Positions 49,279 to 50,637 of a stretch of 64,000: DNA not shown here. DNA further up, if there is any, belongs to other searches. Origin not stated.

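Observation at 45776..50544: Five-gene translationally coupled operon: CgeB-like GT, sugar nucleotidyltransferase, PIG-L deacetylase, GT4, FemAB/CelD-type GNAT. Mycothiol/bacillithiol-like logic with no polymer-export genes.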

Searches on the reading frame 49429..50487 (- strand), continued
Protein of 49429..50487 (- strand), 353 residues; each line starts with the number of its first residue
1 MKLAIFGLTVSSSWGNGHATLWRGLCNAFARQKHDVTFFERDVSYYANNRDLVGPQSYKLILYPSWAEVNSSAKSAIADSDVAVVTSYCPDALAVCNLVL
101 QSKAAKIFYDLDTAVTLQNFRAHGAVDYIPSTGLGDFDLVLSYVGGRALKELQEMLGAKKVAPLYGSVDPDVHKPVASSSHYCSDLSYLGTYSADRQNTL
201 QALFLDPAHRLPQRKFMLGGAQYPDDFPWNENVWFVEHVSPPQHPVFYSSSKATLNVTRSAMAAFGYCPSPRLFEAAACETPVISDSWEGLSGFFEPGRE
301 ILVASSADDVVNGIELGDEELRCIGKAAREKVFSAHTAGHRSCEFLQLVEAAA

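Call 50: search_dna_similar(query=window:49429-50487:-, collection=plasmids, mode=protein, max_rows=25)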
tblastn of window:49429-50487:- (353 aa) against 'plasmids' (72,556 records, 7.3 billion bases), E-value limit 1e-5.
Records with a match: 149; places in all: 430; records where one place covers at least 80% of the query: 148.
Best place of each record, by identity: <60% 149.
By first word of the organism name: Sinorhizobium 66; Rhizobium 48; Roseomonas 10; Azospirillum 5; Paracoccus 5; Ensifer 3; Skermanella 2; Bradyrhizobium 2; Tistrella 1; Ciceribacter 1; and 6 more.
By predicted mobility (MOB-suite, as given by PLSDB): non-mobilizable 62; mobilizable 60; conjugative 27.
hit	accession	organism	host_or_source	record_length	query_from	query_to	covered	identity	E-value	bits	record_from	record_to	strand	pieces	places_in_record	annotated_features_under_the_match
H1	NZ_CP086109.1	Skermanella mucosa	single cell,crude oil contaminated ...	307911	1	352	100%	56.7%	4e-131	420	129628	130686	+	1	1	glycosyltransferase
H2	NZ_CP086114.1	Skermanella rosea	single cell,hydrocarbon-contaminated ...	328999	1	345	98%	56.9%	3e-130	417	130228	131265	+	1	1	glycosyltransferase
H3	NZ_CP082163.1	Bradyrhizobium sp. 195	Acmispon strigosus,cell culture,root ...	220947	1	353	100%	54.0%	1e-124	401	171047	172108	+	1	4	glycosyltransferase | histidine phosphatase family protein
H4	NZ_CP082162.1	Bradyrhizobium sp. 195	Acmispon strigosus,cell culture,root ...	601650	1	353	100%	53.8%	1e-121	393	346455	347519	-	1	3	glycosyltransferase | histidine phosphatase family protein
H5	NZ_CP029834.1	Azospirillum ramasamyi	single cell,Cow dung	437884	1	353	100%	44.7%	2e-86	291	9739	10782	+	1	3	glycosyltransferase (x2)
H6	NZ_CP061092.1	Roseomonas marmotae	Marmota himalayana,pure culture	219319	1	353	100%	44.4%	6e-87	293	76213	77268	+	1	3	glycosyltransferase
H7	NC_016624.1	Azospirillum lipoferum 4B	-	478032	1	342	97%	45.2%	6e-88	296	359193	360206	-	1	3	glycosyltransferase (x2)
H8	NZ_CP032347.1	Azospirillum brasilense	soil sample,Agricultural field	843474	1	352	100%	42.9%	6e-85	287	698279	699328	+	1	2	glycosyltransferase (x2)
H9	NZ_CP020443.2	Paracoccus yeei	Homo sapiens,Urine suprapubic aspirate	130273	1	352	100%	42.8%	4e-75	259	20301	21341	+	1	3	glycosyltransferase (x2)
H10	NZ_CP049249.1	Rhizobium rhizoryzae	cell culture,soil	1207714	1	353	100%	42.3%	7e-80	273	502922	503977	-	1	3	none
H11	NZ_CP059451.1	Azospirillum brasilense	Prokaryotes,soil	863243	1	352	100%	42.4%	1e-84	286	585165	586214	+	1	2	glycosyltransferase (x2)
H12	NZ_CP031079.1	Paracoccus yeei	Homo sapiens,single cell,eye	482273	1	352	100%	42.4%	6e-75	258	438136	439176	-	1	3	glycosyltransferase (x2)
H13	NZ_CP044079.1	Paracoccus yeei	Homo sapiens,clinical isolate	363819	1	352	100%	42.4%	4e-74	256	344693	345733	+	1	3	glycosyltransferase (x2)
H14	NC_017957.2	Tistrella mobilis KA081020-065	-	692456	1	346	98%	43.1%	1e-79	271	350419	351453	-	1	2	glycosyltransferase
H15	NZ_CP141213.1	Sinorhizobium meliloti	alfalfa,Isolate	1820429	1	353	100%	42.0%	4e-83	282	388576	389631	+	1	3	none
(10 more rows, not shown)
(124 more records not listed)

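Call 52: get_annotated_region(hit=H1, flank=9000)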
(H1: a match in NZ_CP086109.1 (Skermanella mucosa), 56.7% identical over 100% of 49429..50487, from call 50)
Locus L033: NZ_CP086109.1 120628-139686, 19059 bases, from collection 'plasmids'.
description: Skermanella mucosa strain KEMB 2255-438 plasmid pSM-3, complete sequence
organism: Skermanella mucosa (NCBI taxid 1789672)
taxonomy: Bacteria; Pseudomonadota; Alphaproteobacteria; Rhodospirillales; Azospirillaceae; Skermanella; Skermanella mucosa
host: -; source: single cell,crude oil contaminated deserts; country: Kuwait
typing (MOB-suite, as given by PLSDB): non-mobilizable
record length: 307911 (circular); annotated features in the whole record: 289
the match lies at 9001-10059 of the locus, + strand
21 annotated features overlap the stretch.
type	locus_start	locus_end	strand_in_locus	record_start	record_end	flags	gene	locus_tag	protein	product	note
CDS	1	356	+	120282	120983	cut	-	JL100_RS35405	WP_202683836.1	hypothetical protein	-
CDS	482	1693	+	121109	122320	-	-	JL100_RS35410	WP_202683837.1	crosslink repair DNA glycosylase YcaQ family protein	GO:0036297 - interstrand cross-link repair [Evidence IEA]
CDS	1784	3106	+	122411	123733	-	-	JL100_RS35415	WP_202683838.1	erythromycin esterase family protein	-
CDS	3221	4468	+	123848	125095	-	-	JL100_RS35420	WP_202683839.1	MFS transporter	GO:0055085 - transmembrane transport [Evidence IEA]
CDS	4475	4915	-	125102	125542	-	-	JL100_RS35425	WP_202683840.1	VOC family protein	-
CDS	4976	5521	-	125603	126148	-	-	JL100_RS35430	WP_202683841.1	ATP-binding protein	-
CDS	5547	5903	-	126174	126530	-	-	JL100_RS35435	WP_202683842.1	hypothetical protein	-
CDS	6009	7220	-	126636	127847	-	-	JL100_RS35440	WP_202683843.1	hypothetical protein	-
CDS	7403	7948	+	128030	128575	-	-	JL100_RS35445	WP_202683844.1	hypothetical protein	-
CDS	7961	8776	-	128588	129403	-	-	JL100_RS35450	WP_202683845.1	hypothetical protein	-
CDS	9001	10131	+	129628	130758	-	-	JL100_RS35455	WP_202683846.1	glycosyltransferase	-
CDS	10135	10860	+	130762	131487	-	-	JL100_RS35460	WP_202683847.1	sugar phosphate nucleotidyltransferase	GO:0009058 - biosynthetic process [Evidence IEA]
CDS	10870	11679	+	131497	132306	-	-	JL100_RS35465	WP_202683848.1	PIG-L family deacetylase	-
CDS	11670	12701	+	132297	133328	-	-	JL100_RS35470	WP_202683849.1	glycosyltransferase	-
CDS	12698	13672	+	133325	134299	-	-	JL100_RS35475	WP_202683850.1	GNAT family N-acetyltransferase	-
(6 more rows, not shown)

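Call 53: get_annotated_region(hit=H3, flank=9000)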
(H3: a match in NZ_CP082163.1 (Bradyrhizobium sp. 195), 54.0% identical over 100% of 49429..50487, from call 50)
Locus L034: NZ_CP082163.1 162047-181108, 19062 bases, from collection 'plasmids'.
description: Bradyrhizobium sp. 195 plasmid p195_2, complete sequence
organism: Bradyrhizobium sp. 195 (NCBI taxid 2782662)
taxonomy: Bacteria; Pseudomonadota; Alphaproteobacteria; Hyphomicrobiales; Nitrobacteraceae; Bradyrhizobium; Bradyrhizobium sp. 195
host: -; source: Acmispon strigosus,cell culture,root nodule; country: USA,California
typing (MOB-suite, as given by PLSDB): conjugative; replicon rep_cluster_506; relaxase MOBP; mating-pair formation MPF_T
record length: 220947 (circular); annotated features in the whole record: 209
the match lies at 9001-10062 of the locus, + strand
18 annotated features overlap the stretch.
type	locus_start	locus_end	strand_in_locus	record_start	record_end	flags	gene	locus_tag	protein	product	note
CDS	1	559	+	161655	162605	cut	-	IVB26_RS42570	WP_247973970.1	Crp/Fnr family transcriptional regulator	GO:0006355 - regulation of DNA-templated transcription [Evidence IEA]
CDS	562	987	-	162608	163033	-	-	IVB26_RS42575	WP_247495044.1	hypothetical protein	-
CDS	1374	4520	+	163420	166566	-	-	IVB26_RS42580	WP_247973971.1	CheR family methyltransferase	-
CDS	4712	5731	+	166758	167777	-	-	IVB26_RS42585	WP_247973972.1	Crp/Fnr family transcriptional regulator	GO:0006355 - regulation of DNA-templated transcription [Evidence IEA]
CDS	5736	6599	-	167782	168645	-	-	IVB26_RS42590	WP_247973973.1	hypothetical protein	-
CDS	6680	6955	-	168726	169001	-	-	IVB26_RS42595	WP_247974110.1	hypothetical protein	-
CDS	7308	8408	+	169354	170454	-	-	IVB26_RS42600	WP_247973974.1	inositol-3-phosphate synthase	-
CDS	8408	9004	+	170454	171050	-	-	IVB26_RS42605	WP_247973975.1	histidine phosphatase family protein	-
CDS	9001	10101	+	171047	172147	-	-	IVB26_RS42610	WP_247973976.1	glycosyltransferase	-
CDS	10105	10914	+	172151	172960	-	-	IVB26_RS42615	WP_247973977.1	nucleotidyltransferase family protein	-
CDS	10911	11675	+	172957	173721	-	-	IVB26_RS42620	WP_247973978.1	TIGR04290 family methyltransferase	-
CDS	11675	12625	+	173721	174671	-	-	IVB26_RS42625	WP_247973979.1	beta-xylosidase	-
CDS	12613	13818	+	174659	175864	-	-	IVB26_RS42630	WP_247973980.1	phosphopentomutase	GO:0043094 - cellular metabolic compound salvage [Evidence IEA]; GO:0009117 - nucleotide metabolic process [Evidence ...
CDS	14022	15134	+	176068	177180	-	-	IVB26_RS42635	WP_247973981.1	NAD-dependent epimerase/dehydratase family protein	-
CDS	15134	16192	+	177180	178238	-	-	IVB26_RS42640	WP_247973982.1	NAD-dependent epimerase/dehydratase family protein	-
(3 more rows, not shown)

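Call 54: get_annotated_region(hit=H15, flank=10000)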
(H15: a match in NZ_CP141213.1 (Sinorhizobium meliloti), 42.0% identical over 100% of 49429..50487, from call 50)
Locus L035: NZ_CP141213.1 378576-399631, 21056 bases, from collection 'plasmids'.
description: Sinorhizobium meliloti strain LMB1 plasmid pA, complete sequence
organism: Sinorhizobium meliloti (NCBI taxid 382)
taxonomy: Bacteria; Pseudomonadota; Alphaproteobacteria; Hyphomicrobiales; Rhizobiaceae; Sinorhizobium; Sinorhizobium meliloti
host: -; source: alfalfa,Isolate; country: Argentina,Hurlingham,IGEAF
typing (MOB-suite, as given by PLSDB): conjugative; relaxase MOBQ; mating-pair formation MPF_T
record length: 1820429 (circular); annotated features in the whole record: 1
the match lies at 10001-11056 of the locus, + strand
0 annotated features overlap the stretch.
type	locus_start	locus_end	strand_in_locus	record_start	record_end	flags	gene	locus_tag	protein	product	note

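Call 55: get_annotated_region(hit=H7, flank=10000)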
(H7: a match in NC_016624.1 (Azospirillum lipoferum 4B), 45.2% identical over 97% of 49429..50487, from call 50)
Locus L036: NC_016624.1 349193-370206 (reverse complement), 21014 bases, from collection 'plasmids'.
description: Azospirillum lipoferum 4B plasmid AZO_p5, complete sequence
organism: Azospirillum lipoferum 4B (NCBI taxid 862719)
taxonomy: Bacteria; Pseudomonadota; Alphaproteobacteria; Rhodospirillales; Azospirillaceae; Azospirillum; Azospirillum lipoferum; Azospirillum lipoferum 4B
host: -; source: -; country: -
typing (MOB-suite, as given by PLSDB): mobilizable; relaxase MOBP
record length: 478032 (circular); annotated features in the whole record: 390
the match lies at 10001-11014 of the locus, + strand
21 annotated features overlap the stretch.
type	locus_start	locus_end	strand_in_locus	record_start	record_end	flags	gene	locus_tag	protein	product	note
CDS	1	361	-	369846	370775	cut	-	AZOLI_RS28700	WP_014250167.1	beta-xylosidase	-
CDS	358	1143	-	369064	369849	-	-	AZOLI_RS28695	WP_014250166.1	TIGR04290 family methyltransferase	-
CDS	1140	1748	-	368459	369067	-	-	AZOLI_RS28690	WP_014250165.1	histidine phosphatase family protein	-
CDS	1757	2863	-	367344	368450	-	-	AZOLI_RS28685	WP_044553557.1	inositol-3-phosphate synthase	-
CDS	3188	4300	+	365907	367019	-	-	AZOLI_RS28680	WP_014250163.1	SDR family NAD(P)-dependent oxidoreductase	-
CDS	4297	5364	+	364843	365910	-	-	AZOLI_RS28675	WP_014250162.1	SDR family NAD(P)-dependent oxidoreductase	-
CDS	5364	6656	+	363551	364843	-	-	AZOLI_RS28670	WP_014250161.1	TIGR04295 family B12-binding domain-containing radical SAM protein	-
CDS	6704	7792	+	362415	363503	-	-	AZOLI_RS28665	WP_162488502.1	glycosyltransferase family 4 protein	-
CDS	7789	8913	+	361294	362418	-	-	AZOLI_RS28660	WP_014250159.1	glycosyltransferase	-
CDS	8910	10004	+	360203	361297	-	-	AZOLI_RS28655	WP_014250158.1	glycosyltransferase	-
CDS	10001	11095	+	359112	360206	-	-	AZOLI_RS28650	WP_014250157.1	glycosyltransferase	-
CDS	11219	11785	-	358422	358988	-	-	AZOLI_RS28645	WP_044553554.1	response regulator transcription factor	-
CDS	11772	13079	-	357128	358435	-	-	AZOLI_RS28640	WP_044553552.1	ATP-binding protein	-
CDS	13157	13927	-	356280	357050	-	-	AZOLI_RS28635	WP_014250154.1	SURF1 family protein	-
CDS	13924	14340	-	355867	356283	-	cyoD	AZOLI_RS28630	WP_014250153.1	cytochrome o ubiquinol oxidase subunit IV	GO:0015990 - electron transport coupled proton transport [Evidence IEA]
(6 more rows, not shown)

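Call 59: fold_search(model_id=the predicted structure, library=pdb)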
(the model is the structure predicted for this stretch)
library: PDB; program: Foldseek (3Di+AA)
matches with E <= 10: 1537; with E <= 0.001: 25
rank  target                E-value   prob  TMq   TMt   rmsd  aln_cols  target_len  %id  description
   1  6d9t                  6.7e-06  1.00  0.45  0.43  12.7       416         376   13  BshA from Staphylococcus aureus complexed with UDP (released 2019-05-08)
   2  3mbo_G                1.0e-05  1.00  0.44  0.43  12.8       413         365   15  Crystal Structure of the Glycosyltransferase BaBshA bound with UDP and L-malate (released 2010-09-29)
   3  2jjm_A                1.1e-05  1.00  0.44  0.43  12.1       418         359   14  Crystal Structure of a family GT4 glycosyltransferase from Bacillus anthracis ORF BA1558. (released 2008-08-05)
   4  3mbo_A                1.4e-05  1.00  0.42  0.41  12.1       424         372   16  Crystal Structure of the Glycosyltransferase BaBshA bound with UDP and L-malate (released 2010-09-29)
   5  6n1x                  1.5e-05  1.00  0.46  0.43  12.3       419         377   14  BshA from Staphylococcus aureus complexed with UDP and N-acetylglucosamine (released 2019-08-21)
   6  3mbo_F                1.5e-05  1.00  0.45  0.43  12.3       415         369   15  Crystal Structure of the Glycosyltransferase BaBshA bound with UDP and L-malate (released 2010-09-29)
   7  5d00_B                3.2e-05  1.00  0.45  0.44  12.4       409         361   12  Crystal structure of BshA from B. subtilis complexed with N-acetylglucosaminyl-malate and UMP (released 2016-09-07)
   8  7qsg_A                7.0e-05  1.00  0.45  0.43  12.2       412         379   12  Methylmannose polysaccharide mannosyltransferase from M. hassiacum (released 2023-01-25)
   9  3mbo_D                7.0e-05  1.00  0.45  0.43  13.0       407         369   16  Crystal Structure of the Glycosyltransferase BaBshA bound with UDP and L-malate (released 2010-09-29)
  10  3c48_B                8.8e-05  1.00  0.42  0.39  14.6       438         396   14  Structure of the retaining glycosyltransferase MshA: The first step in mycothiol biosynthesis. Organism: Corynebacteri (released 2008-03-25)
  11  8hjg_B                1.2e-04  1.00  0.27  0.23   9.2       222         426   11  Crystal structure of glycosyltransferase SgUGT94-289-3 in complex with M5, state 1 (released 2024-05-29)
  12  5d00_A                1.7e-04  1.00  0.41  0.40  12.8       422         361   12  Crystal structure of BshA from B. subtilis complexed with N-acetylglucosaminyl-malate and UMP (released 2016-09-07)
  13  5d01_B                2.5e-04  1.00  0.43  0.42  12.6       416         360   13  Crystal structure of BshA from B. subtilis complexed with N-acetylglucosaminyl-malate (released 2016-09-07)
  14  3c4q_B                2.5e-04  1.00  0.40  0.37  14.2       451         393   13  Structure of the retaining glycosyltransferase MshA : The first step in mycothiol biosynthesis. Organism : Corynebacte (released 2008-04-01)
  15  3mbo_E                2.8e-04  1.00  0.43  0.41  12.0       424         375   15  Crystal Structure of the Glycosyltransferase BaBshA bound with UDP and L-malate (released 2010-09-29)
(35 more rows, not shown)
